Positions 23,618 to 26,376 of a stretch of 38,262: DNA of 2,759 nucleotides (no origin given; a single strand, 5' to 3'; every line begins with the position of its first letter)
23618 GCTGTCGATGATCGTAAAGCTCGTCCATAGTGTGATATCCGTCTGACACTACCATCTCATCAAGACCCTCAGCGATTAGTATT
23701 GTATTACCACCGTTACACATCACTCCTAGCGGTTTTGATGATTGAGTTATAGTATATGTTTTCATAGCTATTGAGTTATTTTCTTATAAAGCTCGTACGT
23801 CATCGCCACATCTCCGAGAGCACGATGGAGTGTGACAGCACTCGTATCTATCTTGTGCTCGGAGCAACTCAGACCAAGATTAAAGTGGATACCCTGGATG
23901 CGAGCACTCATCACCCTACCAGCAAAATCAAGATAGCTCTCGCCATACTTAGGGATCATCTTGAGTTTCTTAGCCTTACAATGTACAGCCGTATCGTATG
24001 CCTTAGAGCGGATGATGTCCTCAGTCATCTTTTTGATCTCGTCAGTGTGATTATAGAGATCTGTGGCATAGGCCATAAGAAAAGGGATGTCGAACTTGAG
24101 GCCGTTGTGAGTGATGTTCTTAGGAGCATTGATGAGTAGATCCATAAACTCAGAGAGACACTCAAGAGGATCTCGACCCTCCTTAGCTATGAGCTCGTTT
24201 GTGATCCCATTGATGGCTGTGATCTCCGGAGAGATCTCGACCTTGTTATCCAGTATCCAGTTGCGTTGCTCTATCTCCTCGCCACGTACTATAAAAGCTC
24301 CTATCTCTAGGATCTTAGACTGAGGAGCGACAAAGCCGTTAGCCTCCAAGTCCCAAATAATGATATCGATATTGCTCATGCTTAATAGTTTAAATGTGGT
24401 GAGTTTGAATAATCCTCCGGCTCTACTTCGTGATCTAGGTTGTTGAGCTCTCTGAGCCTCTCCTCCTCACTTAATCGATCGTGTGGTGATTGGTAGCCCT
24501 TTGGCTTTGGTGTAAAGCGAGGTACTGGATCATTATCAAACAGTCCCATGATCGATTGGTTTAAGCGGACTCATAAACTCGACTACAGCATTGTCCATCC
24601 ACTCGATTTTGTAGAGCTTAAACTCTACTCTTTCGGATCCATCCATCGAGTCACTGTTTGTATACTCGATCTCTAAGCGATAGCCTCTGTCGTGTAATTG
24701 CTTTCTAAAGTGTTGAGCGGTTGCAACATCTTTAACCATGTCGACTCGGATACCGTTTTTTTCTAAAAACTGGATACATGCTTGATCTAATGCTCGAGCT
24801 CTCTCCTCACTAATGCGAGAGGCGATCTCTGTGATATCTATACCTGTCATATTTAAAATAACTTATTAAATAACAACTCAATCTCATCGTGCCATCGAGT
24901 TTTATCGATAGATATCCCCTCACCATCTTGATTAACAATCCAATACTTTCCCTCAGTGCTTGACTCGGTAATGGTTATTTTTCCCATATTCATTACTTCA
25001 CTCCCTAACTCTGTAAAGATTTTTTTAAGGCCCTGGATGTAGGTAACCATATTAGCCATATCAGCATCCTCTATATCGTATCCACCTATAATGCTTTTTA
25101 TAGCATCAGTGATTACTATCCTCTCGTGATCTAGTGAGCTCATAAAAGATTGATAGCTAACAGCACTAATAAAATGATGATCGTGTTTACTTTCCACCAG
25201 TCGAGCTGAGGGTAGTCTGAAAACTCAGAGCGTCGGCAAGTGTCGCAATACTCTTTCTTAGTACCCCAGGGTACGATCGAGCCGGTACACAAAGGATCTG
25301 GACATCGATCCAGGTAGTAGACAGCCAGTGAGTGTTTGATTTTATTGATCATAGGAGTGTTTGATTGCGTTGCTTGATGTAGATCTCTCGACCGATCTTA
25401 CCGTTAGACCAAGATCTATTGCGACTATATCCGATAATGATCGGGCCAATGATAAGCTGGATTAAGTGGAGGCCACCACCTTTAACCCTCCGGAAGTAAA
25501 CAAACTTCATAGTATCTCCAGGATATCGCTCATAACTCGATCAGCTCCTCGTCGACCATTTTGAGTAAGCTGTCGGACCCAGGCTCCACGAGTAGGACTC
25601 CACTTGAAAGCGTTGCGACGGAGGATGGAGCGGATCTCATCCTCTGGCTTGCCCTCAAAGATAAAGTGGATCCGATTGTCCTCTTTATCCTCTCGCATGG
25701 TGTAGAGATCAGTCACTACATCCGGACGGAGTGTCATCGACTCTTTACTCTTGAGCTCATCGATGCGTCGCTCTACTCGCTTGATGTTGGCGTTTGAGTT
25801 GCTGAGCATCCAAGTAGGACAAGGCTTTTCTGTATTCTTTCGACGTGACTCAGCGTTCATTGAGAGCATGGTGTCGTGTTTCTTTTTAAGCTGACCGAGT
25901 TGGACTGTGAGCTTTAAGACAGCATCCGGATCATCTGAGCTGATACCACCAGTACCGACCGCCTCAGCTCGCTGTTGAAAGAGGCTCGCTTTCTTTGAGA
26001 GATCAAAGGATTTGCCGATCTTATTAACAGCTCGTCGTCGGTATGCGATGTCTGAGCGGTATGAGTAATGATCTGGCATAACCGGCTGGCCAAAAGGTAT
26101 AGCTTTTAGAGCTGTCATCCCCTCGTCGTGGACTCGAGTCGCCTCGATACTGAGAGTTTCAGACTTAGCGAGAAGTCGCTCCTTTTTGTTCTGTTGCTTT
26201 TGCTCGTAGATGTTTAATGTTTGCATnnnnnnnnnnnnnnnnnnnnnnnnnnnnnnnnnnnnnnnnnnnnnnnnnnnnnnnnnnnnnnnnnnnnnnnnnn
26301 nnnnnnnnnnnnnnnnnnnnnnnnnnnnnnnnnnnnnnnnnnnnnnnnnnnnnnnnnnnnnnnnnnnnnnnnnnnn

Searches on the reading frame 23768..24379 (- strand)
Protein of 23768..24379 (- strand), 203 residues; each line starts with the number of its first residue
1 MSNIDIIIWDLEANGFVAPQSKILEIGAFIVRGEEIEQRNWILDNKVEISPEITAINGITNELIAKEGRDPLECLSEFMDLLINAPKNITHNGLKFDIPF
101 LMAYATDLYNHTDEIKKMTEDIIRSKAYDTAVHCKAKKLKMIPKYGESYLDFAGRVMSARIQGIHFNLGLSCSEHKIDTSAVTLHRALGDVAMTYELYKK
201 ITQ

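Call 45: search_protein_families(library=pfam, proteins=[window:23768-24379:-], max_evalue=0.001)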
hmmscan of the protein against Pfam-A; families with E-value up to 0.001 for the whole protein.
window:23768-24379:- (203 aa): 1 family
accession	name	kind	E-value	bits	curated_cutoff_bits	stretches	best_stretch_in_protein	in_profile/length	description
PF00929.31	RNase_T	-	1.6e-11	45.5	24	1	7-198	1-164/164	Exonuclease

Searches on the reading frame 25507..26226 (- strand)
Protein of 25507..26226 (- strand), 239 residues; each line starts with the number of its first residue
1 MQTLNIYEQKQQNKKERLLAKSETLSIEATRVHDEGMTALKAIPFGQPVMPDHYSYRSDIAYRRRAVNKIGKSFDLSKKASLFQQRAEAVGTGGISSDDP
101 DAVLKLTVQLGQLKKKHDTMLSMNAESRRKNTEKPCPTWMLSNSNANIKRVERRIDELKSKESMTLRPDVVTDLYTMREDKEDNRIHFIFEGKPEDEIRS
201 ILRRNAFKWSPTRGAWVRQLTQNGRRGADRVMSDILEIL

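Call 10: search_protein_families(library=phrogs, proteins=[window:25507-26226:-], max_evalue=0.01)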
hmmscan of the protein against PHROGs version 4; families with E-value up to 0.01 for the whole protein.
window:25507-26226:- (239 aa): 2 families
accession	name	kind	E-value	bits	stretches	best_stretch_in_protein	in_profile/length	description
phrog_6744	-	unknown function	3e-49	169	2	136-235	253-352/355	-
phrog_19458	-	DNA, RNA and nucleotide metabolism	1.9e-36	127.2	2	134-233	197-298/306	primase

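Call 11: search_protein_families(library=pfam, proteins=[window:25507-26226:-], max_evalue=0.01)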
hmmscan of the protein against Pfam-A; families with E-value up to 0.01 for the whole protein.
window:25507-26226:- (239 aa): 1 family
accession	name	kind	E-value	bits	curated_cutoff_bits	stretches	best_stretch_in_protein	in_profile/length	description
PF12083.13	DUF3560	-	2.7e-22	79.6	27.2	1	8-124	3-120/124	Domain of unknown function (DUF3560)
